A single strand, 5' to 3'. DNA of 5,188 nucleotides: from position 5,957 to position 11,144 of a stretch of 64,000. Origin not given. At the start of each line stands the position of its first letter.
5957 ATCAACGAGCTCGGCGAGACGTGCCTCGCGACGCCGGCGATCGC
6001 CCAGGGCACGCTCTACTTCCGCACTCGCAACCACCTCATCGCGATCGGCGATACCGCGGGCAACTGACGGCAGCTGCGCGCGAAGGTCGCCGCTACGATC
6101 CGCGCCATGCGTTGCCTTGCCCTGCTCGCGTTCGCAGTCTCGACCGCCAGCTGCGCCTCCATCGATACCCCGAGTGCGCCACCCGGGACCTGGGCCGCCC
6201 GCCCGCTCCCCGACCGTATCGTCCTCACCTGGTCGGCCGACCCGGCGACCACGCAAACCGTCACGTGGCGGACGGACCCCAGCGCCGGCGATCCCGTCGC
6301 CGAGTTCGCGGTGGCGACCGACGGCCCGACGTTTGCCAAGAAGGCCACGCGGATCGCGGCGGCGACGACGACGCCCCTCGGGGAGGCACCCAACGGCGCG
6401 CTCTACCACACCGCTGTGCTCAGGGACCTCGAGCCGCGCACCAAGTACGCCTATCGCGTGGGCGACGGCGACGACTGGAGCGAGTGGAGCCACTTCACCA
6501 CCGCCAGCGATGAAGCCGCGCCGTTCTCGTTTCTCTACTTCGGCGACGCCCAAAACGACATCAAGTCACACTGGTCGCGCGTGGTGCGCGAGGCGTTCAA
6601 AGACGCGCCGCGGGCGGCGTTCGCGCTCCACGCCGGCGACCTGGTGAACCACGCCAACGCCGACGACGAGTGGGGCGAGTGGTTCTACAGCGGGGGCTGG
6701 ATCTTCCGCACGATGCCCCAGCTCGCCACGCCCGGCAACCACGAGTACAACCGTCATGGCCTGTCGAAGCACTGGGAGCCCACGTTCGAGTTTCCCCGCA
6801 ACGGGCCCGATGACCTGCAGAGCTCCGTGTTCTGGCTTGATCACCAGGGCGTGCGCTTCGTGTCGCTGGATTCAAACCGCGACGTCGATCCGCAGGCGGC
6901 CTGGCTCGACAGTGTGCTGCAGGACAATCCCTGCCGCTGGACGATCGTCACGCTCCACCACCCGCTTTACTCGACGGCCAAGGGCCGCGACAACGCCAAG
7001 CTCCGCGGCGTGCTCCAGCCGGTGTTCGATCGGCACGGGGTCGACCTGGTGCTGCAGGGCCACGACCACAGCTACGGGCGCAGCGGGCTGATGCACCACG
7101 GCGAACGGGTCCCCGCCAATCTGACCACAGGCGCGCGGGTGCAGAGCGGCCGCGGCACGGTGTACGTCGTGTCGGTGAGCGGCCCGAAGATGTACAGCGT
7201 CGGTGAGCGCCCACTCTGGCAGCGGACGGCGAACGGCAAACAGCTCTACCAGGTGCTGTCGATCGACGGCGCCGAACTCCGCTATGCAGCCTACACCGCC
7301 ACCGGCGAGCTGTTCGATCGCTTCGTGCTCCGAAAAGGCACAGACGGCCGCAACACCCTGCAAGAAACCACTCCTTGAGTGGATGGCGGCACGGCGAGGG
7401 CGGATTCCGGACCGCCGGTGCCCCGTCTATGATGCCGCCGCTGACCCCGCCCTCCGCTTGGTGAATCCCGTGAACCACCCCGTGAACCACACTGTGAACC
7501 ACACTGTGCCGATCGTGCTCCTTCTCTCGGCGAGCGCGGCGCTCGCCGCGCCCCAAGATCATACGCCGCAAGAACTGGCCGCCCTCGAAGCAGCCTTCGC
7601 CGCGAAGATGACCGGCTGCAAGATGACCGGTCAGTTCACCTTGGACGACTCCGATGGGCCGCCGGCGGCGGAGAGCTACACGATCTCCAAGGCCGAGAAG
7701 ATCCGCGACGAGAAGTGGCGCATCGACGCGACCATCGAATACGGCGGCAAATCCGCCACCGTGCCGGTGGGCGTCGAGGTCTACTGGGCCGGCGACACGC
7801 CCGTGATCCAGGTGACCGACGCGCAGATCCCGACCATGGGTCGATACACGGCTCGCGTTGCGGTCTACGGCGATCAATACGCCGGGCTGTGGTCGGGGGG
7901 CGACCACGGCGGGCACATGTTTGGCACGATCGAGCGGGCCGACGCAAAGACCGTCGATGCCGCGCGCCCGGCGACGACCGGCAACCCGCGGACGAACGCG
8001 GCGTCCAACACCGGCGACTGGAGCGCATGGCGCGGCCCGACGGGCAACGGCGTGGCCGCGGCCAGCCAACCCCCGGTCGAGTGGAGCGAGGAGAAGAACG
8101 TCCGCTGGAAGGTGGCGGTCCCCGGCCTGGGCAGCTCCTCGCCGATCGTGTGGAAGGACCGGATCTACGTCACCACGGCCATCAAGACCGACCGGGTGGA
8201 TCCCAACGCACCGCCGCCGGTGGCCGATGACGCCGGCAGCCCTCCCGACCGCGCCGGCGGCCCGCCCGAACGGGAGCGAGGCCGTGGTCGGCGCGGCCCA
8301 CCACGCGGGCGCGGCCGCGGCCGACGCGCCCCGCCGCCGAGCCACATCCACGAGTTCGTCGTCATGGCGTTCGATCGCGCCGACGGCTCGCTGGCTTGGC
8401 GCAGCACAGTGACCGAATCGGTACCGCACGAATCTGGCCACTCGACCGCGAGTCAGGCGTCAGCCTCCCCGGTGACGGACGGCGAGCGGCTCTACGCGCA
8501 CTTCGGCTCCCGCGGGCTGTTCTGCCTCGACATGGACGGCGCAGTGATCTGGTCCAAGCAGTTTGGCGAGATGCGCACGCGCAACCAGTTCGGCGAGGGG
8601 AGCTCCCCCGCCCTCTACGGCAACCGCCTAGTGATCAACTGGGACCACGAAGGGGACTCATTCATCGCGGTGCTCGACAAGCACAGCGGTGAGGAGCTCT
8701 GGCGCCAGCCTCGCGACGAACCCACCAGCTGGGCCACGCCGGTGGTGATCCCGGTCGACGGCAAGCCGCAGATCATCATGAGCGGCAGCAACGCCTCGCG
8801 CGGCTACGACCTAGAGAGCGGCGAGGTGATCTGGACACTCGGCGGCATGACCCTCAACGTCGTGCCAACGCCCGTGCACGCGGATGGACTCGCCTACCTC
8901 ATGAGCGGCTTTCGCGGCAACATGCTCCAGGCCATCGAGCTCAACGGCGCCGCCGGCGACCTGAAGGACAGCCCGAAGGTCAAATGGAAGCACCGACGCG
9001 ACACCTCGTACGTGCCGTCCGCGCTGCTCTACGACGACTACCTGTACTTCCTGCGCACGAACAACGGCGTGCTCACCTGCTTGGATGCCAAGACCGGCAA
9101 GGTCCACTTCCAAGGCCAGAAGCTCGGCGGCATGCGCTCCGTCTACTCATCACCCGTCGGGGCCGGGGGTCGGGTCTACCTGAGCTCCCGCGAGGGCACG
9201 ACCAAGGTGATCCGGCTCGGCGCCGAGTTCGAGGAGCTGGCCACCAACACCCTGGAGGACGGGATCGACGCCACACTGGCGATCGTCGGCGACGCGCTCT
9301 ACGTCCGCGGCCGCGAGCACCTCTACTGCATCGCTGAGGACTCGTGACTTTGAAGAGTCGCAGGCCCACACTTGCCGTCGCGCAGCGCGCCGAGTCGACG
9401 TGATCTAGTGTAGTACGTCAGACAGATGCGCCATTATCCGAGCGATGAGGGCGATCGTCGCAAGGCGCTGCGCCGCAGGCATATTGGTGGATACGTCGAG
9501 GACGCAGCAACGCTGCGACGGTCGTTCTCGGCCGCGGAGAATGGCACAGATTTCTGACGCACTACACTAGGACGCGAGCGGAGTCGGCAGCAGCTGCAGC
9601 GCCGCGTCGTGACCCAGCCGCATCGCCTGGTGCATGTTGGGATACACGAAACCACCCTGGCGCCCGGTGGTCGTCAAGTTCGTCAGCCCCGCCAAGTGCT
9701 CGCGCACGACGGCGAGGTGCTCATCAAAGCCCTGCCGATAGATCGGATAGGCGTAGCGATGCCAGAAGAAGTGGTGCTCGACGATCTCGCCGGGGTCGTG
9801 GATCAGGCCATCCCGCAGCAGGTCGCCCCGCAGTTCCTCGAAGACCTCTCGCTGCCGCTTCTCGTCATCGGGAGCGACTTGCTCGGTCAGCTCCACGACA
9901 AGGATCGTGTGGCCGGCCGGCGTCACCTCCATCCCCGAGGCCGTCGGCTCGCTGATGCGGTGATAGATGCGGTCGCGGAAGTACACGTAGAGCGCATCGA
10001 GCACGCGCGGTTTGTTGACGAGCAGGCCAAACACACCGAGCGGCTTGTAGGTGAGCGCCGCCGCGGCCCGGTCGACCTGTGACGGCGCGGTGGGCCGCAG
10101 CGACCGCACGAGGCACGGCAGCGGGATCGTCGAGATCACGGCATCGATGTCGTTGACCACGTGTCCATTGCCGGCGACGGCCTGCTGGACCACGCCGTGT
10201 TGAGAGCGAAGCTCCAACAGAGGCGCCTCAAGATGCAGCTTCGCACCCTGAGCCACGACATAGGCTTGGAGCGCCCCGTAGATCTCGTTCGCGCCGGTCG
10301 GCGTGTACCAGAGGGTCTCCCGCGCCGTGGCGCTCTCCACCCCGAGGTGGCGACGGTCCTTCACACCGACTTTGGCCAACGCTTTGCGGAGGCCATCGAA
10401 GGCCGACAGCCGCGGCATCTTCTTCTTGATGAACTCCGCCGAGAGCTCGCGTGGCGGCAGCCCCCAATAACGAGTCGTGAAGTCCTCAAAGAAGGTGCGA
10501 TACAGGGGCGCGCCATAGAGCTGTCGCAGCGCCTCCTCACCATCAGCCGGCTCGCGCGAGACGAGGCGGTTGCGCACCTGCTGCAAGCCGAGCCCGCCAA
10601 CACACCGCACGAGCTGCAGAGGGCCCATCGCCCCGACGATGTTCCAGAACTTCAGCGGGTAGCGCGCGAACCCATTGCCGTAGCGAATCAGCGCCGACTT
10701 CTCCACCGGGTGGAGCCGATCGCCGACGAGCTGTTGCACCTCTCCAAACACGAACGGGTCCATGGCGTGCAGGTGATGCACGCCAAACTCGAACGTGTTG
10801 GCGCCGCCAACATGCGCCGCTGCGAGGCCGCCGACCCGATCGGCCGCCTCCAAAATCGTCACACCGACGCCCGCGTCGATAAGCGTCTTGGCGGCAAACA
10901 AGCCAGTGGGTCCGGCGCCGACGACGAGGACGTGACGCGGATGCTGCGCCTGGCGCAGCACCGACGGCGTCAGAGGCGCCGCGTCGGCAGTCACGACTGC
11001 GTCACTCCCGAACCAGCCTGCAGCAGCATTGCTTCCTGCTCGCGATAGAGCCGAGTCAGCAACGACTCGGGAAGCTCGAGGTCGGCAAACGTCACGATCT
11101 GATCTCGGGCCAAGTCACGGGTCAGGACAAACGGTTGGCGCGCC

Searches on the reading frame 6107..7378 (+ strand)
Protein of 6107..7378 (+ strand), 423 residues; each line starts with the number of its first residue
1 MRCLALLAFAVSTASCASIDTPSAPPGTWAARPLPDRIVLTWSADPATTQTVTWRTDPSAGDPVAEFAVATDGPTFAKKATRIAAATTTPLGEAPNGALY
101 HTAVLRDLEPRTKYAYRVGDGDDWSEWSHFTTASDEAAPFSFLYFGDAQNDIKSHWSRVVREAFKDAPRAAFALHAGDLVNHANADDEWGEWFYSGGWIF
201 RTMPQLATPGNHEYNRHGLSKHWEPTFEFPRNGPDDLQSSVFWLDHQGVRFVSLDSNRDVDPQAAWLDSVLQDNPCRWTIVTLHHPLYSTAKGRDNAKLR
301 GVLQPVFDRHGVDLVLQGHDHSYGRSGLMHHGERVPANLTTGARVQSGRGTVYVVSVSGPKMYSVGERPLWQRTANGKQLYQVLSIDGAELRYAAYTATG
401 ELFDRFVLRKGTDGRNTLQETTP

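Call 49: search_protein_families(library=pfam, proteins=[window:6107-7378:+], max_evalue=0.001)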
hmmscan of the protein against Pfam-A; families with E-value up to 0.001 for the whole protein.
window:6107-7378:+ (423 aa): 2 families
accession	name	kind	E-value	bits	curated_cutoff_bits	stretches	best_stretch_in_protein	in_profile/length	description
PF16656.11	Pur_ac_phosph_N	-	7.4e-22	78.2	30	1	35-132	1-93/93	Purple acid Phosphatase, N-terminal domain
PF00149.33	Metallophos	-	1.6e-15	58.5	21.5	1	157-323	19-191/191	Calcineurin-like phosphoesterase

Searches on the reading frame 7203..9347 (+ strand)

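Call 49: search_protein_families(library=pfam, proteins=[window:7203-9347:+], max_evalue=0.001)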
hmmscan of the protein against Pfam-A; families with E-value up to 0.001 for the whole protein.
window:7203-9347:+ (714 aa): 3 families
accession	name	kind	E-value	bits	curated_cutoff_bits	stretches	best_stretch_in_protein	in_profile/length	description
PF13360.13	PQQ_2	-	6.8e-35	121.2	27.6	2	385-634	3-229/233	Outer membrane protein assembly factor BamB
PF13570.13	Beta-prop_ACSF4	-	4.2e-10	40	133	1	387-666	73-323/329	Beta-alanine-activating enzyme, beta-propeller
PF25293.1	Beta-prop_EMC1_N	-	0.00094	19.4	34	0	487-545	42-100/219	EMC1 N-terminal beta-propeller domain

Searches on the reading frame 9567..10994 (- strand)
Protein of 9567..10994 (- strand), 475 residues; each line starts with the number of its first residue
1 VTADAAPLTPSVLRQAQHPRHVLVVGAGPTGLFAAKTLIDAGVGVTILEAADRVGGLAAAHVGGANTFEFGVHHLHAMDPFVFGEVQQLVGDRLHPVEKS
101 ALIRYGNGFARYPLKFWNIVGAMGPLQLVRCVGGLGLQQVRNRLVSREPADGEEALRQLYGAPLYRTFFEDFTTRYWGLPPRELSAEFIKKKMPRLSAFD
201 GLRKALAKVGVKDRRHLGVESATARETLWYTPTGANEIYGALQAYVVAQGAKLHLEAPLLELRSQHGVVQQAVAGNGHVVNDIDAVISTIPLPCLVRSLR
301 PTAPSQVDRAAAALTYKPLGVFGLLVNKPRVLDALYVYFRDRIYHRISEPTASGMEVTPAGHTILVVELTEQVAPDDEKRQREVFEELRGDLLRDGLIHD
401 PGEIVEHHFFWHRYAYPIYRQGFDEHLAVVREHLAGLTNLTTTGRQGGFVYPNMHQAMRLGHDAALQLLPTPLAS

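Call 49: search_protein_families(library=pfam, proteins=[window:9567-10994:-], max_evalue=0.001)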
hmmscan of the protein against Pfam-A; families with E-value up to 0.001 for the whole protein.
window:9567-10994:- (475 aa): 7 families
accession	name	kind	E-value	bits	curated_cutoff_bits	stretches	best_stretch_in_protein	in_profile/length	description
PF01593.30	Amino_oxidase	-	1.6e-23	84.1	19.8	1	30-441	2-414/443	Flavin containing amine oxidoreductase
PF13450.12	NAD_binding_8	-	8.9e-10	39.2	21.9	1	24-80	1-57/68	NAD(P)-binding Rossmann-like domain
PF01494.25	FAD_binding_3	-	1.3e-06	28.3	22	1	21-68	3-50/349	FAD binding domain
PF07992.20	Pyr_redox_2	-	1.4e-06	28.4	26.1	1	13-55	136-178/291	Pyridine nucleotide-disulphide oxidoreductase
PF03486.20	HI0933_like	-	0.00011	22.1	50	1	21-55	2-36/244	HI0933-like protein Rossmann domain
PF12831.13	FAD_oxidored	-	0.00012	22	27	1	22-65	2-45/416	FAD dependent oxidoreductase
PF01266.30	DAO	-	0.00071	19.6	27.9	0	22-290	2-202/353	FAD dependent oxidoreductase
